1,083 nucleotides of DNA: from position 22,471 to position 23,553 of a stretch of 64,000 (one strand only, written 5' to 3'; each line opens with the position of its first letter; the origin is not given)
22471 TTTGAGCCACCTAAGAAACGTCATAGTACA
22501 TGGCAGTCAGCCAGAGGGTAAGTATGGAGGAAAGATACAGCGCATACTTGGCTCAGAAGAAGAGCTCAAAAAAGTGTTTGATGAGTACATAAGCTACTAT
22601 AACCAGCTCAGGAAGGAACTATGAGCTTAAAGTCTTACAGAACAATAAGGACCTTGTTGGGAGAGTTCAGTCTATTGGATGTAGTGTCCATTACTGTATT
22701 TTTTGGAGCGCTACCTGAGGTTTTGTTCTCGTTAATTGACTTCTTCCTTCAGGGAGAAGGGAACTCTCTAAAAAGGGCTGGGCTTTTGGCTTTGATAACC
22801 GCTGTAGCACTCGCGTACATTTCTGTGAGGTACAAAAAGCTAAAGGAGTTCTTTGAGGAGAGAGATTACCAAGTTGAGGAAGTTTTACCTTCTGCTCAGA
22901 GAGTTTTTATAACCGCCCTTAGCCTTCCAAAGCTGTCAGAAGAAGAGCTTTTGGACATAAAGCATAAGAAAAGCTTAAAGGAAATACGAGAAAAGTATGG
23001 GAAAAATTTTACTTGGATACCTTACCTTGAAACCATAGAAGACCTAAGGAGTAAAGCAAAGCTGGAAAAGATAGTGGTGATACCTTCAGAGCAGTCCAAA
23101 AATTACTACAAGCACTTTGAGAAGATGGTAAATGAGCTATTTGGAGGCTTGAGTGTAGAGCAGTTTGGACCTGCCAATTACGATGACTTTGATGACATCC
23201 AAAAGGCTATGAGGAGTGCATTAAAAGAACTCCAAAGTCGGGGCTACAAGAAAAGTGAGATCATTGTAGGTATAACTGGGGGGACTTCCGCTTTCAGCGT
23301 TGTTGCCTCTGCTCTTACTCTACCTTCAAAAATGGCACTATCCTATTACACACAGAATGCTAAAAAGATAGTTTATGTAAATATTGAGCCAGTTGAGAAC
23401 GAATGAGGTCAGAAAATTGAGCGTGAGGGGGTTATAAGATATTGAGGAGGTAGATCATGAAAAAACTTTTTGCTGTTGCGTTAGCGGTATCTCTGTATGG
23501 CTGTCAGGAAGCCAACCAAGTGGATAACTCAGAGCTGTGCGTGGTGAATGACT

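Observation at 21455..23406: Orphan two-effector cOA operon (Csx1 RNase + TM-CARF) with no cas genes or array nearby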

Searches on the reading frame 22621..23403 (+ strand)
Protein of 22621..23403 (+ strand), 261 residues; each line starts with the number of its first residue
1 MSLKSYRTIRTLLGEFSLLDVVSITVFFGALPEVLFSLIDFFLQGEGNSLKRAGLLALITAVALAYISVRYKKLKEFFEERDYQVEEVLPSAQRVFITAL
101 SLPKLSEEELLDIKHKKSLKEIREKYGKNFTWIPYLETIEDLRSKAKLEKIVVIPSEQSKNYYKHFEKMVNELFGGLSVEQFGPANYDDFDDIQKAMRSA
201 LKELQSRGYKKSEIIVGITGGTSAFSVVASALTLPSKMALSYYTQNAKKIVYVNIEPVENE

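Call 3: search_protein_families(library=pfam, proteins=[window:22621-23403:+], max_evalue=1)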
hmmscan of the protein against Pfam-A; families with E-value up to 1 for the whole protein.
window:22621-23403:+ (261 aa): 6 families
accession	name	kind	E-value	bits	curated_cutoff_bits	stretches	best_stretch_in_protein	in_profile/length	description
PF23400.1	CARF_Card1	-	0.00064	20.2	24.6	1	133-251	11-126/146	Card1 CARF domain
PF12046.13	CCB1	-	0.044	13.6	25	0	71-95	44-68/168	Cofactor assembly of complex C subunit B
PF03118.21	RNA_pol_A_CTD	-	0.065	13.4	23.8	1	102-125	39-64/67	Bacterial RNA polymerase, alpha chain C terminal domain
PF04016.18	DUF364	-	0.1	12.7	23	1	81-114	52-85/147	Putative heavy-metal chelation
PF03975.18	CheD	-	0.19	12.3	25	1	195-227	22-54/108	CheD chemotactic sensory transduction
PF03069.20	FmdA_AmdA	-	0.26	10.6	27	1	139-215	268-339/373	Acetamidase/Formamidase family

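Call 4: search_protein_families(library=ncbifam, proteins=[window:22621-23403:+], max_evalue=1)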
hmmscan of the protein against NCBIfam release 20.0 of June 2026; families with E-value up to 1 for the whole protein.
window:22621-23403:+ (261 aa): 3 families
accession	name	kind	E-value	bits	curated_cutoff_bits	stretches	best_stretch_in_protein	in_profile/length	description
TIGR02710.1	TIGR02710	equivalog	5e-05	22.4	83.9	1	149-242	13-102/384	TIGR02710 family CRISPR-associated CARF protein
NF001457.0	PRK00317.1-3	equivalog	0.0039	16.7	164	1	60-125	132-196/200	molybdenum cofactor guanylyltransferase MobA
NF040842.1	elici_assc_perm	equivalog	0.0059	15.5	250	1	18-89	146-216/513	elicitor-associated permease-like protein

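Call 5: search_protein_families(library=padloc, proteins=[window:22621-23403:+], max_evalue=1)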
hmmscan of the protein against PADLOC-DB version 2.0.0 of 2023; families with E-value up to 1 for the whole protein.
window:22621-23403:+ (261 aa): 37 families (the best 25 are shown)
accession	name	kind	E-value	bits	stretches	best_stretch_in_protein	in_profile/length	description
PDLC01053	Csx1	-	5.6e-23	80.2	1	7-257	12-210/212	TM+CARF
PDLC01168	CARF_2M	-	6.4e-18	63.3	1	11-255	4-196/200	"CARF, 2 TMs"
PDLC01947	CARF8--CARF_TM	-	6.9e-13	46.7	1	22-242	10-231/248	-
PDLC01802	CARF1--CARF_HEPN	-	2.9e-07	27.7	1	147-244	24-116/388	-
PDLC01970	CARF_TM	-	3.1e-07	28.9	1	35-257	22-171/179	-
PDLC01879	CARF3--CARF_TM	-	3.7e-07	28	1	146-255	40-145/222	-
PDLC01794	CARF1--CARF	-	4.6e-07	27.8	1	144-234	21-112/168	-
PDLC01639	Csx1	-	3.2e-06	24.4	1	145-247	9-103/361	CAS-III; associated_signaling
PDLC01880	CARF4--CARF_PDDEXK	-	3.7e-06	24.5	1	143-253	21-123/364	-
PDLC01893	CARF4--CARF_PDDEXK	-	5.8e-06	23.8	1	142-255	23-135/382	-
PDLC01887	CARF4--CARF_PDDEXK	-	1.1e-05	23.2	1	147-250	23-117/285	-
PDLC01031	Csx1/Csm6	-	1.2e-05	22.9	1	136-244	17-114/357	CARF+HEPN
PDLC01940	CARF8--CARF_CSX16_TM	-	1.6e-05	22.2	1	188-252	317-381/390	-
PDLC01037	Csx1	-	3e-05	21.7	1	147-252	24-107/320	ARF+Nuclease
PDLC01360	Csx1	-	4.3e-05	20.7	1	144-249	8-104/365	CAS-III; associated_signaling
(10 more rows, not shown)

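Call 26: find_homologous_proteins(query=window:22621-23403:+, max_evalue=0.001)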
Query window:22621-23403:+ (261 aa): 1 proteins with E <= 0.001 among 2434 candidates.
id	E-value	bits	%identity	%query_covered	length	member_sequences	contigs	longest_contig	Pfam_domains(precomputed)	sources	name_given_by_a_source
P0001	2.3e-161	553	100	100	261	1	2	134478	-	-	-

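Call 36: search_protein_representatives(protein=window:22621-23403:+)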
Query: 261 residues. Proteins with E-value up to 0.001 (for the whole library): 113; up to 1e-10: 14; up to 1e-30: 4. The best 113 are listed.
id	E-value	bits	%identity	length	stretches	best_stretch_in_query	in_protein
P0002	3.7e-65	236.1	98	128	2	1-83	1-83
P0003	4.5e-65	235.8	88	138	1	1-131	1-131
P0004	2.0e-64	233.7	49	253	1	1-256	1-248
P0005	9.6e-52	192.2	42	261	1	2-259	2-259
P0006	1.5e-25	106.5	30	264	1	8-256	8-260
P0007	4.4e-18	82.1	29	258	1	3-258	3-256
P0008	1.7e-16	76.9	30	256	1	6-251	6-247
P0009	1.9e-16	76.7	32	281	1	4-248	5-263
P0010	1.1e-14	71.0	34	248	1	97-256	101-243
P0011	2.3e-12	63.3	28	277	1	25-259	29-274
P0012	4.7e-12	62.3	28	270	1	18-251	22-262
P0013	1.9e-11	60.3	29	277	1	26-253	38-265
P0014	6.3e-11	58.6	30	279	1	55-243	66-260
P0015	6.5e-11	58.6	31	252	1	1-252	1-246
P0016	8.3e-10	55.0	31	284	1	130-246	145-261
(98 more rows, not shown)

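Call 38: search_solved_structures(query=A1, max_evalue=1, show_alignments=2)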
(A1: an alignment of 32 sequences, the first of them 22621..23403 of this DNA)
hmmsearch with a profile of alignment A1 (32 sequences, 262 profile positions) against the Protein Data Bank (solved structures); distinct sequences matched with E-value up to 1: 30.
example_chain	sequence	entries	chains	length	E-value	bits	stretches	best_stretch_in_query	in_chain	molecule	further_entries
8z4i_A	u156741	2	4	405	0.00014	24.8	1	145-256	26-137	CARF-domain cantaining dual-activated nuclease | CARF-domain containing dual-activated nuclease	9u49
7yhl_A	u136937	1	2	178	0.0082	19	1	165-236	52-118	CRISPR system ring nuclease SSO2081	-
7ygl_A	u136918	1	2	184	0.0089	18.9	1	165-236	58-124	CRISPR system ring nuclease SSO2081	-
7ygh_A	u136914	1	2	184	0.0089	18.9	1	165-236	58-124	CRISPR system ring nuclease SSO2081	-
8htw_A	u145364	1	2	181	0.0089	18.9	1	165-236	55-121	CRISPR system ring nuclease SSO2081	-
7mwr_B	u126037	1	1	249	0.023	17.6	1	158-217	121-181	LHD101B4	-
5cwb_A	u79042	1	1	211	0.024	17.5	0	158-215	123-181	Designed helical repeat protein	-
7z55_AAA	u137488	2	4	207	0.15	14.9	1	166-234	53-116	CRISPR-associated protein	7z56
8ikg_R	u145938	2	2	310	0.16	14.8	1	21-108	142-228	Cannabinoid receptor 1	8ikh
5tgz_A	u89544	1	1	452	0.16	14.8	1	21-78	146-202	Cannabinoid receptor 1,Flavodoxin,Cannabinoid receptor 1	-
5xr8_A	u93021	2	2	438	0.17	14.7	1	21-78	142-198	Cannabinoid receptor 1,Flavodoxin,Cannabinoid receptor 1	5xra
7v3z_A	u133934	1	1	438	0.17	14.7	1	21-78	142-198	fusion protein of Cannabinoid receptor 1 and Flavodoxin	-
6kpg_R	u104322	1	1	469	0.18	14.6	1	21-107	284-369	Cannabinoid receptor 1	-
8wrz_R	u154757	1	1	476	0.18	14.6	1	21-107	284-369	Soluble cytochrome b562,Cannabinoid receptor 1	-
8t64_A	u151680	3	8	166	0.19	14.5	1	212-258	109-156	Cam1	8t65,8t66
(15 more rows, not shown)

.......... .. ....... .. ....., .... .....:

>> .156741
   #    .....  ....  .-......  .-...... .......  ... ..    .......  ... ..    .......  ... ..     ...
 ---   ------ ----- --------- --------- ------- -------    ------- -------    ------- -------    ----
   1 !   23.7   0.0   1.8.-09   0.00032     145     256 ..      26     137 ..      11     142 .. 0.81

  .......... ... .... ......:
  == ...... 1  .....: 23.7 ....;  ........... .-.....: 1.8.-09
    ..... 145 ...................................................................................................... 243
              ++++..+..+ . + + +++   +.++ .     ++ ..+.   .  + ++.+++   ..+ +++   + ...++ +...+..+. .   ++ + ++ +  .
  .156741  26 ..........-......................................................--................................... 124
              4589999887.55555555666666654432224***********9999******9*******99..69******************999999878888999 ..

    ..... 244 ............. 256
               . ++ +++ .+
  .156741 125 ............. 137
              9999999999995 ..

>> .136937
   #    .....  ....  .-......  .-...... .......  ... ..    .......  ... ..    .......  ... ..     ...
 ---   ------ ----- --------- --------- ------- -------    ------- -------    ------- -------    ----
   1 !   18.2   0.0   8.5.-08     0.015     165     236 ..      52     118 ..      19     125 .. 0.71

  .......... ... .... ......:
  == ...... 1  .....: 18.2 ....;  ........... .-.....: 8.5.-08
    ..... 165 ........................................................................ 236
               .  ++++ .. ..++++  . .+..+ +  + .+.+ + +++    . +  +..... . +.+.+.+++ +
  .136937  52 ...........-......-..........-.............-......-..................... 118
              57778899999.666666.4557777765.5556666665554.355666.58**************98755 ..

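Call 53: predict_structure(alignment_id=A1)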
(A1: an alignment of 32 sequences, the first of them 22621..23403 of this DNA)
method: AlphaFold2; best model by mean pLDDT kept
length: 261 residues; sequences in the alignment: 32
mean_pLDDT: 90.1   pTM: 0.81
mean pLDDT of the five models: 90.1, 89.6, 88.7, 87.9, 84.7
residues with pLDDT >= 90: 180; 70-90: 62; 50-70: 18; < 50: 1
segments of 3 or more residues with pLDDT < 50: none
pLDDT, mean of each block of 10 residues (from residue 1): 61 75 92 95 93 95 94 84 90 97 92 83 91 96 98 97 96 96 95 95 98 91 83 85 92 85 43
secondary structure, 60 per line:
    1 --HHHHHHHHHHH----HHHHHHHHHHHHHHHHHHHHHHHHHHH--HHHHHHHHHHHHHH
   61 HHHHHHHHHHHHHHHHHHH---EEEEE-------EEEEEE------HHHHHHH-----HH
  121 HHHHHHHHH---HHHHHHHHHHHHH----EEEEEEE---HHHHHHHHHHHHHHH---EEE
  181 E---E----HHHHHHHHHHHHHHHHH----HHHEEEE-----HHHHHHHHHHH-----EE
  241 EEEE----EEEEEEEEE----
elements in order: H3-13 H18-44 H47-79 E83-87 E95-100 H107-113 H119-129 H133-145 E150-156 H160-174 E178-181 H190-206 E214-217 H223-233 E239-244 E249-257

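Call 58: fold_search(model_id=the predicted structure, library=pdb)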
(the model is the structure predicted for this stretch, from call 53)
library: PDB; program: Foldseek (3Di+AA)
matches with E <= 10: 899; with E <= 0.001: 19
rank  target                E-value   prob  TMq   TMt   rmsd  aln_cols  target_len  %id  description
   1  8t66_A                4.8e-06  1.00  0.37  0.59   5.9       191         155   14  cA6 bound Cam1 (released 2024-01-10)
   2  8t66_B                3.8e-05  1.00  0.42  0.66   4.9       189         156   14  cA6 bound Cam1 (released 2024-01-10)
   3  8t65_B                5.9e-05  1.00  0.38  0.61   4.9       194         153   14  cA4 bound Cam1 (released 2024-01-10)
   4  7bdv_D                1.2e-04  1.00  0.39  0.30   3.8       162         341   13  Structure of Can2 from Sulfobacillus thermosulfidooxidans in complex with cyclic tetra-adenylate (cA4) (released 2021-03-03)
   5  6tug_D                1.3e-04  1.00  0.35  0.23   7.0       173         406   10  Enterococcus italicus Csm6 bound to cyclic hexa-2'-fluoro-hexa-dAMP (released 2020-02-26)
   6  8t65_A                1.4e-04  1.00  0.36  0.57   6.1       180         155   14  cA4 bound Cam1 (released 2024-01-10)
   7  6tug_F                1.8e-04  1.00  0.35  0.23   6.6       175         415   10  Enterococcus italicus Csm6 bound to cyclic hexa-2'-fluoro-hexa-dAMP (released 2020-02-26)
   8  8z4i_B                2.0e-04  1.00  0.41  0.28   3.6       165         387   19  crystal structure of Cdn1 in complex with cA3 (released 2026-02-04)
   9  7bdv_B                2.1e-04  1.00  0.41  0.32   3.4       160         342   11  Structure of Can2 from Sulfobacillus thermosulfidooxidans in complex with cyclic tetra-adenylate (cA4) (released 2021-03-03)
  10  7bdv_A                2.1e-04  1.00  0.39  0.29   3.8       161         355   12  Structure of Can2 from Sulfobacillus thermosulfidooxidans in complex with cyclic tetra-adenylate (cA4) (released 2021-03-03)
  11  9u49_A                2.4e-04  1.00  0.36  0.25   5.7       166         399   16  crystal structure of Cdn1 in complex with cA4 (released 2026-02-04)
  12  6tug_H                2.4e-04  1.00  0.35  0.23   6.4       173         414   11  Enterococcus italicus Csm6 bound to cyclic hexa-2'-fluoro-hexa-dAMP (released 2020-02-26)
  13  6tug_A                2.6e-04  1.00  0.35  0.23   6.8       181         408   12  Enterococcus italicus Csm6 bound to cyclic hexa-2'-fluoro-hexa-dAMP (released 2020-02-26)
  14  8z4i_A                2.7e-04  1.00  0.40  0.28   3.7       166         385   20  crystal structure of Cdn1 in complex with cA3 (released 2026-02-04)
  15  6tug_G                3.9e-04  1.00  0.35  0.24   6.9       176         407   11  Enterococcus italicus Csm6 bound to cyclic hexa-2'-fluoro-hexa-dAMP (released 2020-02-26)
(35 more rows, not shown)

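Call 62: find_related_loci(query=A3, collection=genome_contigs, flank=10000)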
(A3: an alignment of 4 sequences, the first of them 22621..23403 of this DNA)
Query A3 (261 aa) in genome_contigs; peptide patterns used: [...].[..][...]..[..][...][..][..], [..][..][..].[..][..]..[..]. (x = any residue, [..] = any of these).
289 stretches matched a pattern; 1 encode a relative of the query (tblastn E <= 1e-3); 1 distinct loci.
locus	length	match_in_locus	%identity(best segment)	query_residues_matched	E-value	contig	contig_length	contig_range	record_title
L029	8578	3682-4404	28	7-261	2e-19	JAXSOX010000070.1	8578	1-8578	MAG: Aquificaceae bacterium isolate SRBZ_201705_bins_161 SRBZ_201705_bins_161_scaffold_70, whole genome shotgun sequence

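Call 63: find_encoding_contigs(protein=P0005, flank=10000, max_places=4)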
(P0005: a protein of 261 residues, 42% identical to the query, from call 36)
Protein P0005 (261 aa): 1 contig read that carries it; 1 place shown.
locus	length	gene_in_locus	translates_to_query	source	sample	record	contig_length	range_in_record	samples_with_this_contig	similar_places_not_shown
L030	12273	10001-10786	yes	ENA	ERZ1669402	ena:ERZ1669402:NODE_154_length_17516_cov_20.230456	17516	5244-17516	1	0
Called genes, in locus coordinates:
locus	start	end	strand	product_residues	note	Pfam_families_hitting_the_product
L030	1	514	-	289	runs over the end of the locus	PF00231:ATP-synt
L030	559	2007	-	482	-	PF01425:Amidase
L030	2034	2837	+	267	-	PF03448:MgtE_N, PF14841:FliG_M (weak)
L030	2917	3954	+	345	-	PF03787:RAMPs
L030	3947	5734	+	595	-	PF12469:Cmr2_N, PF18182:mCpol (weak), PF22335:Cas10-Cmr2_palm2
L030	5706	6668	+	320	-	PF09700:Cas_Cmr3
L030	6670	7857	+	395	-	-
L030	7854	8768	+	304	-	PF03787:RAMPs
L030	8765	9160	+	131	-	PF09701:Cas_Cmr5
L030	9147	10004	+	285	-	PF03787:RAMPs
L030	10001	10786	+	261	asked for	-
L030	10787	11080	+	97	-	-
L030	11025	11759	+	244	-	PF01881:Cas_Cas6_C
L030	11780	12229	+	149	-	PF06094:GGACT, PF13772:AIG2_2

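Call 64: find_encoding_contigs(protein=P0006, flank=10000, max_places=4)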
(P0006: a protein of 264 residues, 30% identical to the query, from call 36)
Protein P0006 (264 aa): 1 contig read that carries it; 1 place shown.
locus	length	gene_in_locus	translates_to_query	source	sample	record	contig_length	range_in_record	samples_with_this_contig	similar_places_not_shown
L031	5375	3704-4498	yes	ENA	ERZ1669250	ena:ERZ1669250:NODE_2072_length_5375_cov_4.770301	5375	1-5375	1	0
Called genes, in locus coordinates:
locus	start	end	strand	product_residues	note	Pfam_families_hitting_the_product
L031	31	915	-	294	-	-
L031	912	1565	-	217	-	-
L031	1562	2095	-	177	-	-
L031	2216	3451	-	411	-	-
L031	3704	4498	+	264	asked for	-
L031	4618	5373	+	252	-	?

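Call 65: find_encoding_contigs(protein=P0007, flank=10000, max_places=3)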
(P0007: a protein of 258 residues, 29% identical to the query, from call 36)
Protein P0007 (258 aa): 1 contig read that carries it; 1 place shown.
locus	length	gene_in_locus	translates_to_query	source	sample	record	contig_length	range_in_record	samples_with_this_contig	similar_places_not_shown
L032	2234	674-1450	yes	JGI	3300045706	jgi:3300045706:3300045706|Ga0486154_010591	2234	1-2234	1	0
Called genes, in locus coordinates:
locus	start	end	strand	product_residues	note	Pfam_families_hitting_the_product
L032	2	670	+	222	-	?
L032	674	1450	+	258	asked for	-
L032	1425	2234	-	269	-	?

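Call 66: find_encoding_contigs(protein=P0008, flank=10000, max_places=3)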
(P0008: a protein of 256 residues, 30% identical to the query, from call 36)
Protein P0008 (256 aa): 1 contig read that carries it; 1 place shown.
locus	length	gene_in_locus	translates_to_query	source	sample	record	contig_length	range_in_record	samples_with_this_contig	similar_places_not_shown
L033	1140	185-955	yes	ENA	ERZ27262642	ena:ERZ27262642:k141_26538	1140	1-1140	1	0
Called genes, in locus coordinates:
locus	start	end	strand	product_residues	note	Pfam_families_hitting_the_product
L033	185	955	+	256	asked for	PF19810:HFX_2341_N (weak)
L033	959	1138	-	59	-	?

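Call 67: find_encoding_contigs(protein=P0009, flank=10000, max_places=3)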
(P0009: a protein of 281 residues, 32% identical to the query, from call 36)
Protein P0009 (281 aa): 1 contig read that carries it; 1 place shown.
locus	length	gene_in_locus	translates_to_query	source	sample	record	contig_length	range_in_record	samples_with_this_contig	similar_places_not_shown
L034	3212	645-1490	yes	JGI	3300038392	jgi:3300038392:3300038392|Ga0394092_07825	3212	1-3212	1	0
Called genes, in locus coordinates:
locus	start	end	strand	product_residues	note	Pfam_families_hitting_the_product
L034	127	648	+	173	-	-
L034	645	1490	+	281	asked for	-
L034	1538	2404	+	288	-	PF01972:SDH_protease, PF25145:NfeD1b_N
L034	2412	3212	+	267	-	?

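Call 68: find_encoding_contigs(protein=P0011, flank=10000, max_places=3)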
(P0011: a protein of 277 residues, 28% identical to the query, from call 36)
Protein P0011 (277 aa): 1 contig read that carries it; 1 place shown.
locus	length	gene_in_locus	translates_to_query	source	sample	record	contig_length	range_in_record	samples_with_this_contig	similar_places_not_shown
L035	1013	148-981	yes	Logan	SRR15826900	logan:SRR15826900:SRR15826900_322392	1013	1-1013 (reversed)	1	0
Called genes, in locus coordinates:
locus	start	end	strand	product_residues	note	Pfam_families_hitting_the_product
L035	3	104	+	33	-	?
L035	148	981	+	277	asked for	-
